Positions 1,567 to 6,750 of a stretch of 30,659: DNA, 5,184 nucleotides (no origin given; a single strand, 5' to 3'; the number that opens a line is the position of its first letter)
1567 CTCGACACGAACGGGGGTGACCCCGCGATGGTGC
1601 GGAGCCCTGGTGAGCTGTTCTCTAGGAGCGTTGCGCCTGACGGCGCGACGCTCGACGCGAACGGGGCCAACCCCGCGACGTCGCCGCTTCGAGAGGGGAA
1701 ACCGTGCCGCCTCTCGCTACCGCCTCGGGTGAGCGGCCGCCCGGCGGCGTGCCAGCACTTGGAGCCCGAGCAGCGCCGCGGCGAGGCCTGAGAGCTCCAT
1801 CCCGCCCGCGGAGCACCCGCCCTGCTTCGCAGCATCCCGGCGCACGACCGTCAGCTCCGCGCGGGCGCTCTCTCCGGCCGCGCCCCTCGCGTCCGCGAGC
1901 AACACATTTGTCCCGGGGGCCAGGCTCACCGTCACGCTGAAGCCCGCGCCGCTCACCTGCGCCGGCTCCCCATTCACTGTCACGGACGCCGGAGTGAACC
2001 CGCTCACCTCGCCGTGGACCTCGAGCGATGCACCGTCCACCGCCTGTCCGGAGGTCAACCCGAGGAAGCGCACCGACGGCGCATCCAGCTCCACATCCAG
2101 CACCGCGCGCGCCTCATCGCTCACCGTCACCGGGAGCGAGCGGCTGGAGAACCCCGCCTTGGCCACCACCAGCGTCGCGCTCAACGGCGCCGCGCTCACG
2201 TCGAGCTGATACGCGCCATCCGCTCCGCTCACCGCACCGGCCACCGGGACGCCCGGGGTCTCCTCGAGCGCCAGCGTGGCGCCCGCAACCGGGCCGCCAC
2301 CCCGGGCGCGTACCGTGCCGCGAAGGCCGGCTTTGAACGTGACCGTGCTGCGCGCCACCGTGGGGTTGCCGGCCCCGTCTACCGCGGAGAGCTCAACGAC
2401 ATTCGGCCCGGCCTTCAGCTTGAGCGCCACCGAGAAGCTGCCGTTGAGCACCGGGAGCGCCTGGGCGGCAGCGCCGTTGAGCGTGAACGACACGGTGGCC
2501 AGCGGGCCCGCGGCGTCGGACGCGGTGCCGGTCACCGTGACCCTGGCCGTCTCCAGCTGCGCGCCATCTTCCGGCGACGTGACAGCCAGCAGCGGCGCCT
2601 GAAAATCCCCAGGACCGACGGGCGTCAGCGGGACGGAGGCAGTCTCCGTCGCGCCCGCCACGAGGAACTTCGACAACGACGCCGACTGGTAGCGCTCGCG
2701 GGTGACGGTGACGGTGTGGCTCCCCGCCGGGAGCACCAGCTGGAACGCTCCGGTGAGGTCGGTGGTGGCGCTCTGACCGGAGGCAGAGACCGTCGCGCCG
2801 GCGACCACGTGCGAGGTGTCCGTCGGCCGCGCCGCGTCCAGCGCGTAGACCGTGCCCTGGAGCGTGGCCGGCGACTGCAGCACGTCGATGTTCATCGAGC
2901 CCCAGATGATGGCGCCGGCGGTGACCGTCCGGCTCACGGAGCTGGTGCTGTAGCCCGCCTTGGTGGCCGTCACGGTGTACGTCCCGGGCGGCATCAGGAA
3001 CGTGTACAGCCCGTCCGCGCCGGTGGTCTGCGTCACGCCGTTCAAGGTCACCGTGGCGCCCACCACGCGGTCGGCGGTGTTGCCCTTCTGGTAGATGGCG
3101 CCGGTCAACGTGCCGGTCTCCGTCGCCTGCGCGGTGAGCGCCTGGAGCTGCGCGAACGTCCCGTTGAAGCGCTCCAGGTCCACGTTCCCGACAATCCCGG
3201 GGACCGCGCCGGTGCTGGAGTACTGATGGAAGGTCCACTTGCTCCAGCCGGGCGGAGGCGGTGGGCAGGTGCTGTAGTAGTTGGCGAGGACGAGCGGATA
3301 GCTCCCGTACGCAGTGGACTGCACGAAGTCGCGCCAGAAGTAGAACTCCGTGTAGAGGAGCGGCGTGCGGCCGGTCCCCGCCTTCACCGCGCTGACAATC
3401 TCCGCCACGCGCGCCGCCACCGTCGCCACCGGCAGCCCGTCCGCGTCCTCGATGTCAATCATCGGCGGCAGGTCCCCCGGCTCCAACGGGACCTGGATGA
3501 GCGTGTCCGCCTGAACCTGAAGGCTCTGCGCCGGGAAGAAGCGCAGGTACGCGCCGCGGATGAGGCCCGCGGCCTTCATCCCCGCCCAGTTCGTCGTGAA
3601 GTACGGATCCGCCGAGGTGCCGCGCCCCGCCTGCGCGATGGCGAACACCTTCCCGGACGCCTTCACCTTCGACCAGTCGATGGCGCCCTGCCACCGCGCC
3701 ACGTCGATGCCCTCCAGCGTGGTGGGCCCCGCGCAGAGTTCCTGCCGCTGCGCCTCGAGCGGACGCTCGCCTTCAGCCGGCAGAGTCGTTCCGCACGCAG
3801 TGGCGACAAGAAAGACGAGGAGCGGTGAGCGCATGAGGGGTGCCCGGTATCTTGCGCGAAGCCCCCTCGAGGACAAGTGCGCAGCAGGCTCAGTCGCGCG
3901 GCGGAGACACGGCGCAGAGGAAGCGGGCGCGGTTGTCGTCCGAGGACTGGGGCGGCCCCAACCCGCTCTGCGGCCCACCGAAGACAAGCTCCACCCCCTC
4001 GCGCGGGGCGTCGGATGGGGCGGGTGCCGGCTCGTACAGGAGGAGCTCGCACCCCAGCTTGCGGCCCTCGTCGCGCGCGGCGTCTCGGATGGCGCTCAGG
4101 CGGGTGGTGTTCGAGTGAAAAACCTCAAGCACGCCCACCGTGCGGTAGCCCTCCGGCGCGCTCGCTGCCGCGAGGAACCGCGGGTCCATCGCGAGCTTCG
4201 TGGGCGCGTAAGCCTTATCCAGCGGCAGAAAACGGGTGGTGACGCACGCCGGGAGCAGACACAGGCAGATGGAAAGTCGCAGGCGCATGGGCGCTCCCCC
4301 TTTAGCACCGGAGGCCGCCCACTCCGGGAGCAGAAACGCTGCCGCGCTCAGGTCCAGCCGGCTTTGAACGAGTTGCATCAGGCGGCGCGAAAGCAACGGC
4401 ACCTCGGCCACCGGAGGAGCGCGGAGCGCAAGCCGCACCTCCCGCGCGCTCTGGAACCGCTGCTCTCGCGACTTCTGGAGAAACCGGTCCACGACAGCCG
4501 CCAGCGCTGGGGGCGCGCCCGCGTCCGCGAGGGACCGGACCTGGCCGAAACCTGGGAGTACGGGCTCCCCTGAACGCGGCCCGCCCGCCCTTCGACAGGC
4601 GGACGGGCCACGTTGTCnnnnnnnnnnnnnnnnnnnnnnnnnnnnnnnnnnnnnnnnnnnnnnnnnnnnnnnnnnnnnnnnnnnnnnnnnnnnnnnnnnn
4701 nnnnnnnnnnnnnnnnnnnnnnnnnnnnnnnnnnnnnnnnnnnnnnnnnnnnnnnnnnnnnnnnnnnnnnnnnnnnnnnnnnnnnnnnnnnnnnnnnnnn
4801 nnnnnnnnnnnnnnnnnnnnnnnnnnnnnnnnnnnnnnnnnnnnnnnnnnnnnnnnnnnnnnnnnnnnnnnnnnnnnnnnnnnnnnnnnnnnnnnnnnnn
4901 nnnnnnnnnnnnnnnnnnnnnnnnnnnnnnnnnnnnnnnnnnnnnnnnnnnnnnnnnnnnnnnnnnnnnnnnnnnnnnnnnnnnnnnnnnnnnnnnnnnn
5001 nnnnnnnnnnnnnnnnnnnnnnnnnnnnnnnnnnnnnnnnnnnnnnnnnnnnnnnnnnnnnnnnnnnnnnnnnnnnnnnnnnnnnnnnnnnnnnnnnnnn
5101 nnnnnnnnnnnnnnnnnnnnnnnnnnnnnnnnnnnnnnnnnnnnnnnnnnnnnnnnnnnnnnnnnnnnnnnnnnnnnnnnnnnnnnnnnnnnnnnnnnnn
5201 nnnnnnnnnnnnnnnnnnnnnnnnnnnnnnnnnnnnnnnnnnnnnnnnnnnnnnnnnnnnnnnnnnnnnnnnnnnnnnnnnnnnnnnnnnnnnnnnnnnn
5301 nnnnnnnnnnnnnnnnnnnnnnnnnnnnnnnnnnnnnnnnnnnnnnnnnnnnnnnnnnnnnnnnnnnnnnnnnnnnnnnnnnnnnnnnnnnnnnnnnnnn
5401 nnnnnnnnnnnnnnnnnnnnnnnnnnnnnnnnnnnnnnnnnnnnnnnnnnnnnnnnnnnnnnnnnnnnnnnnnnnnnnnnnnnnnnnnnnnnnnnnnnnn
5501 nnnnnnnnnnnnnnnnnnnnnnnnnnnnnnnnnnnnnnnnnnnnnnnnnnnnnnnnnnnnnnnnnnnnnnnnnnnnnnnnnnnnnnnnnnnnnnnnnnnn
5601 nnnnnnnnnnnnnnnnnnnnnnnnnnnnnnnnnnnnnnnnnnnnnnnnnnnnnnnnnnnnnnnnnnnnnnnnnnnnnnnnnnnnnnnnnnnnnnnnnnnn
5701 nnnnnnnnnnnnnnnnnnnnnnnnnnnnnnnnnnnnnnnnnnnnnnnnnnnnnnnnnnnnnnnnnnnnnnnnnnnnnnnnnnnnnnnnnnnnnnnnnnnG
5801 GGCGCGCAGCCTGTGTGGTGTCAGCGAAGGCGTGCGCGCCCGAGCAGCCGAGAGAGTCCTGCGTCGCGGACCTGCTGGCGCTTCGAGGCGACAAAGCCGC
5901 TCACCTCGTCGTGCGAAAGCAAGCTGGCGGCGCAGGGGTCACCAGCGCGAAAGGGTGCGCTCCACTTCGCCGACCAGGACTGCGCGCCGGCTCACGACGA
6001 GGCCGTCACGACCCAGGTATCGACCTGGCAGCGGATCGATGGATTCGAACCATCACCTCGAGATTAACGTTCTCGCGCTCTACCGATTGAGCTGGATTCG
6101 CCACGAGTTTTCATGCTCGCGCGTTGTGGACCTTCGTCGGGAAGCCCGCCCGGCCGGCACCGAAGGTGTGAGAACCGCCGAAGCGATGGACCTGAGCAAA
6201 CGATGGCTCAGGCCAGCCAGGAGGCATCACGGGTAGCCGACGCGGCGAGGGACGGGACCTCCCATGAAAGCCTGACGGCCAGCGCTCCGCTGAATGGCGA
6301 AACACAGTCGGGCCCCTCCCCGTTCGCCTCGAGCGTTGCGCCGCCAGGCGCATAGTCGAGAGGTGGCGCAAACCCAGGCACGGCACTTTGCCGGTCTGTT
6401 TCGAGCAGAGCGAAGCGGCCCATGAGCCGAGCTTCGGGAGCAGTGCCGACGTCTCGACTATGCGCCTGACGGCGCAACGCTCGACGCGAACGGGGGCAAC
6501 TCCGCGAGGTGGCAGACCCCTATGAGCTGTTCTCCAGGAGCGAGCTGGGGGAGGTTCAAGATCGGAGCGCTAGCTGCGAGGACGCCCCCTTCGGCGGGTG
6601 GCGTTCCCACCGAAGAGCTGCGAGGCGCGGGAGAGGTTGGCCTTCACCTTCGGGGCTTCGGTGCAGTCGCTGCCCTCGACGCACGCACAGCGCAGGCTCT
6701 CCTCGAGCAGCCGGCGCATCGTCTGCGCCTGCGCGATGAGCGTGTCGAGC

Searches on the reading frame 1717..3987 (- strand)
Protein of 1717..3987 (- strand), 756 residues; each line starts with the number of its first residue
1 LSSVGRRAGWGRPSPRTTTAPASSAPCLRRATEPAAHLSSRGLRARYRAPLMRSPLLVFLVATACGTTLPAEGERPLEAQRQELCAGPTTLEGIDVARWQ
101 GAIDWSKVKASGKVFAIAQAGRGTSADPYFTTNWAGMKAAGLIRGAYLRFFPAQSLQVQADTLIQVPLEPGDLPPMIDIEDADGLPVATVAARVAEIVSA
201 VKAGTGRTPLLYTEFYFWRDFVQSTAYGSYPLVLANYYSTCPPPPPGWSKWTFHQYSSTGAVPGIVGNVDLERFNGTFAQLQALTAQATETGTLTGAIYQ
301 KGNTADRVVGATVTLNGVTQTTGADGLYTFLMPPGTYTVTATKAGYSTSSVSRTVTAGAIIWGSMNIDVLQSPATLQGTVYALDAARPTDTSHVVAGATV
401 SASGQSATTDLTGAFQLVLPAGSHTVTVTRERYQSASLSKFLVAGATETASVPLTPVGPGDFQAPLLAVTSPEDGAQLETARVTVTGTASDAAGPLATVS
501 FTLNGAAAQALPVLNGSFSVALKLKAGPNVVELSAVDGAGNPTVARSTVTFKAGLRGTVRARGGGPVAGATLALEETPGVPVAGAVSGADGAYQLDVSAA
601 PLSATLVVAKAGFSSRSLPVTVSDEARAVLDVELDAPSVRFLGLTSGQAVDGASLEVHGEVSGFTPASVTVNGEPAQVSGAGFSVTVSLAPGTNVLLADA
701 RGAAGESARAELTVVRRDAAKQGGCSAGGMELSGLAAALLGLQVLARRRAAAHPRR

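Call 9: search_protein_families(library=pfam, proteins=[window:1717-3987:-])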
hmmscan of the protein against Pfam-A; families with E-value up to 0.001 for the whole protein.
window:1717-3987:- (756 aa): 8 families
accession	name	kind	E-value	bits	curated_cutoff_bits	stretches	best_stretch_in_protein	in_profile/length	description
PF01183.26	Glyco_hydro_25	-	9.6e-32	111.2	27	1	94-265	1-180/180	Glycosyl hydrolases family 25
PF13620.12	CarboxypepD_reg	-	2.1e-25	89.3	32.3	3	555-634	2-81/82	Carboxypeptidase regulatory-like domain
PF09136.16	Glucodextran_B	-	8.8e-22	77.3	27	2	465-551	1-81/83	Glucodextranase, domain B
PF13715.12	CarbopepD_reg_2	-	1.2e-18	67.3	32.2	2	556-635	2-77/88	CarboxypepD_reg-like domain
PF17957.7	Big_7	-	2.6e-06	28.4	24.1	1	465-507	1-43/70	Bacterial Ig domain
PF08308.17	PEGA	-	1.7e-05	25.1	20.8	0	309-360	11-60/71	PEGA domain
PF23374.1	Fn3_arc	-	0.00033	21.1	28.9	0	304-347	31-75/78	Archaeal fibronectin-III type-like domain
PF12985.13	DUF3869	-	0.0009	19.8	24.5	1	374-438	6-64/85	Domain of unknown function (DUF3869)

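Call 16: find_encoding_contigs(protein=window:1720-3834:-, flank=10000, max_places=4)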
Protein seq(705 aa) (705 aa): 1 contig read that carries it; 1 place shown.
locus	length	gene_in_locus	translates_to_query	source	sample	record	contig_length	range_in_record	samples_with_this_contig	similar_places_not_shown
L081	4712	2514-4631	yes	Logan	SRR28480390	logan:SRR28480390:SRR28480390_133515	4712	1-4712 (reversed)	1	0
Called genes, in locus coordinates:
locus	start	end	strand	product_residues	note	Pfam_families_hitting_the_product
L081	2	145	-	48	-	?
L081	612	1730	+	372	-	PF01145:Band_7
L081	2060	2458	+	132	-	-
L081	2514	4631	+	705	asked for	PF01183:Glyco_hydro_25, PF13620:CarboxypepD_reg (weak), PF13715:CarbopepD_reg_2 (faint), PF08308:PEGA (faint), PF13620:CarboxypepD_reg, PF09136:Glucodextran_B, PF17957:Big_7 (weak), PF13620:CarboxypepD_reg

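Call 29: find_homologous_proteins(query=L081:2514-4631:+, max_evalue=1e-60)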
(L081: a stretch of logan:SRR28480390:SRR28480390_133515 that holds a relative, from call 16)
Query L081:2514-4631:+ (705 aa): 37 proteins with E <= 1e-60 among 8000 candidates.
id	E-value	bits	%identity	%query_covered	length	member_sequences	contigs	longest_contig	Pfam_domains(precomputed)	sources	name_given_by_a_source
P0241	0.0e+0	1507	100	100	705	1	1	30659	PF13715.13,PF01183.27,PF17957.8,PF08308.18,PF13620.13,PF09136.17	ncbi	-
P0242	4.8e-232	790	58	97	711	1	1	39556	PF13715.13,PF01183.27,PF08308.18,PF13620.13,PF17210.10,PF09136.17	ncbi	-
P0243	3.0e-173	596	47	95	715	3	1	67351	PF13715.13,PF01183.27,PF08308.18,PF17802.8,PF13620.13,PF22904.4,PF17210.10,PF09136.17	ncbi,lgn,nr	ncbi:MAG: carboxypeptidase regulatory-like domain-containing protein [Myxococcaceae bacterium]|nr:ca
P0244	9.7e-157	541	44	98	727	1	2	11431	PF13715.13,PF01183.27,PF08308.18,PF13620.13,PF09136.17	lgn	-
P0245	4.5e-153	529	44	99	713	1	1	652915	PF13715.13,PF01183.27,PF08308.18,PF13620.13,PF09136.17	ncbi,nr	ncbi:MAG: carboxypeptidase regulatory-like domain-containing protein [Archangiaceae bacterium]|nr:ca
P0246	4.2e-152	526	44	99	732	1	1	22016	PF13715.13,PF01183.27,PF08308.18,PF13620.13,PF09136.17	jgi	jgi:GH25 family lysozyme M1 (1,4-beta-N-acetylmuramidase)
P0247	1.2e-147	511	44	96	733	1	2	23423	PF13715.13,PF01183.27,PF08308.18,PF17802.8,PF13620.13,PF22904.4,PF09136.17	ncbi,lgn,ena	-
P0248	8.0e-137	476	55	57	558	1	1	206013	PF13715.13,PF01183.27,PF11974.15,PF08308.18,PF17802.8,PF13620.13,PF17210.10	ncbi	-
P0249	7.5e-126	439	50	48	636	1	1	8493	PF13715.13,PF01183.27,PF13620.13,PF09136.17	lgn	-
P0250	1.7e-122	428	50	57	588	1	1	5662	PF13715.13,PF01183.27,PF08308.18,PF13620.13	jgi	jgi:GH25 family lysozyme M1 (1,4-beta-N-acetylmuramidase)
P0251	8.0e-108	380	50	55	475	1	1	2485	PF13715.13,PF01183.27,PF13620.13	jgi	-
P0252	4.2e-101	358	41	65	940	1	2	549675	PF13715.13,PF11008.15,PF17957.8,PF23194.2,PF08308.18,PF01510.31,PF13620.13,PF22904.4,PF09136.17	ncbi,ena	-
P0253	2.6e-96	342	39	61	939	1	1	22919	PF13715.13,PF17957.8,PF08308.18,PF17802.8,PF01510.31,PF13620.13,PF22904.4,PF17210.10,PF09136.17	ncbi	-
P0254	3.8e-90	321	43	65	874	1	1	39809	PF12733.14,PF13715.13,PF08308.18,PF17802.8,PF01510.31,PF13620.13,PF22904.4,PF17210.10,PF09136.17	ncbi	-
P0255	3.5e-88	315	47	60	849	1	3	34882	PF13715.13,PF17957.8,PF08308.18,PF01510.31,PF13620.13,PF09136.17,PF01464.26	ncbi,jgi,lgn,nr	ncbi:MAG: N-acetylmuramoyl-L-alanine amidase [Myxococcaceae bacterium]|jgi:uncharacterized protein (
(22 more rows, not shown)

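Call 68: list_cluster_members(proteins=[P0241])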
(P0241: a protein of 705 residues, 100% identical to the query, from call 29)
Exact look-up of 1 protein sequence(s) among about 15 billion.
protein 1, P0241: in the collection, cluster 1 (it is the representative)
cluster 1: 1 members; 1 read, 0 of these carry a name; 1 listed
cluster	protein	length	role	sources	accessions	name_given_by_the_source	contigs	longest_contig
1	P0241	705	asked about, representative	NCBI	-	-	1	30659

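Call 70: find_encoding_contigs(protein=P0242, flank=6000, max_places=2)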
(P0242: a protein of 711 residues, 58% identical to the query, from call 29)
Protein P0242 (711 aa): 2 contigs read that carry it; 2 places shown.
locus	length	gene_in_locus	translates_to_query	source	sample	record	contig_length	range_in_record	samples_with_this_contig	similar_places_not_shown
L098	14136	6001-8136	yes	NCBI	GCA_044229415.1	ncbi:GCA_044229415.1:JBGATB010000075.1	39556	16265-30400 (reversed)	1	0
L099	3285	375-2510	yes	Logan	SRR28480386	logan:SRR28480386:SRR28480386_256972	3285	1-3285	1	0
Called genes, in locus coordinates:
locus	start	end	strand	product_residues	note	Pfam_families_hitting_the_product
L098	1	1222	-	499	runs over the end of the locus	PF13365:Trypsin_2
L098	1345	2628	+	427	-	PF02310:B12-binding (weak), PF04055:Radical_SAM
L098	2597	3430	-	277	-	-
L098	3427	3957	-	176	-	PF04542:Sigma70_r2, PF08281:Sigma70_r4_2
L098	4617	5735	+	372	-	PF01145:Band_7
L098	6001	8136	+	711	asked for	PF01183:Glyco_hydro_25, PF08308:PEGA (faint), PF13620:CarboxypepD_reg (weak), PF13715:CarbopepD_reg_2 (faint), PF17210:SdrD_B (faint), PF13620:CarboxypepD_reg, PF09136:Glucodextran_B, PF13620:CarboxypepD_reg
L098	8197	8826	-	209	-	-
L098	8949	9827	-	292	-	PF00072:Response_reg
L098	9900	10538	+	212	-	PF00702:Hydrolase, PF12710:HAD, PF13344:Hydrolase_6 (faint), PF13419:HAD_2, PF13242:Hydrolase_like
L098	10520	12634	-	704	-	PF00069:Pkinase, PF07714:PK_Tyr_Ser-Thr, PF03109:ABC1 (weak)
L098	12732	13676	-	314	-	PF00005:ABC_tran, PF02463:SMC_N (faint), PF13304:AAA_21 (weak)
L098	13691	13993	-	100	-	PF05016:ParE_toxin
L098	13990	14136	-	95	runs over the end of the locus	-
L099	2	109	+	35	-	?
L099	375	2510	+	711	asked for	PF01183:Glyco_hydro_25, PF08308:PEGA (faint), PF13620:CarboxypepD_reg (weak), PF13715:CarbopepD_reg_2 (faint), PF17210:SdrD_B (faint), PF13620:CarboxypepD_reg, PF09136:Glucodextran_B, PF13620:CarboxypepD_reg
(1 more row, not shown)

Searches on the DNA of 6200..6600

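Call 74: search_rna_families(source=window, start=6200, end=6600, threshold=evalue, max_evalue=1)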
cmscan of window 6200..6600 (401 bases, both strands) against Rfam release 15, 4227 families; matches with E-value up to 1: 3.
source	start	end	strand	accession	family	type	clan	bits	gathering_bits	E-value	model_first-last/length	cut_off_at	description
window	6317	6496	-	RF04104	MIR918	Gene; miRNA;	-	49.9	268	7.7e-08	1-265/265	no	MIR918 microRNA precursor family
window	6326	6484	-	RF00102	VA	Gene;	-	21.3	62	0.29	1-159/159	no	VA RNA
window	6254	6324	+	RF02041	HOTTIP_2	Gene; lncRNA;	-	8.6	80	0.47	310-374/374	no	HOXA transcript at the distal tip, conserved region 2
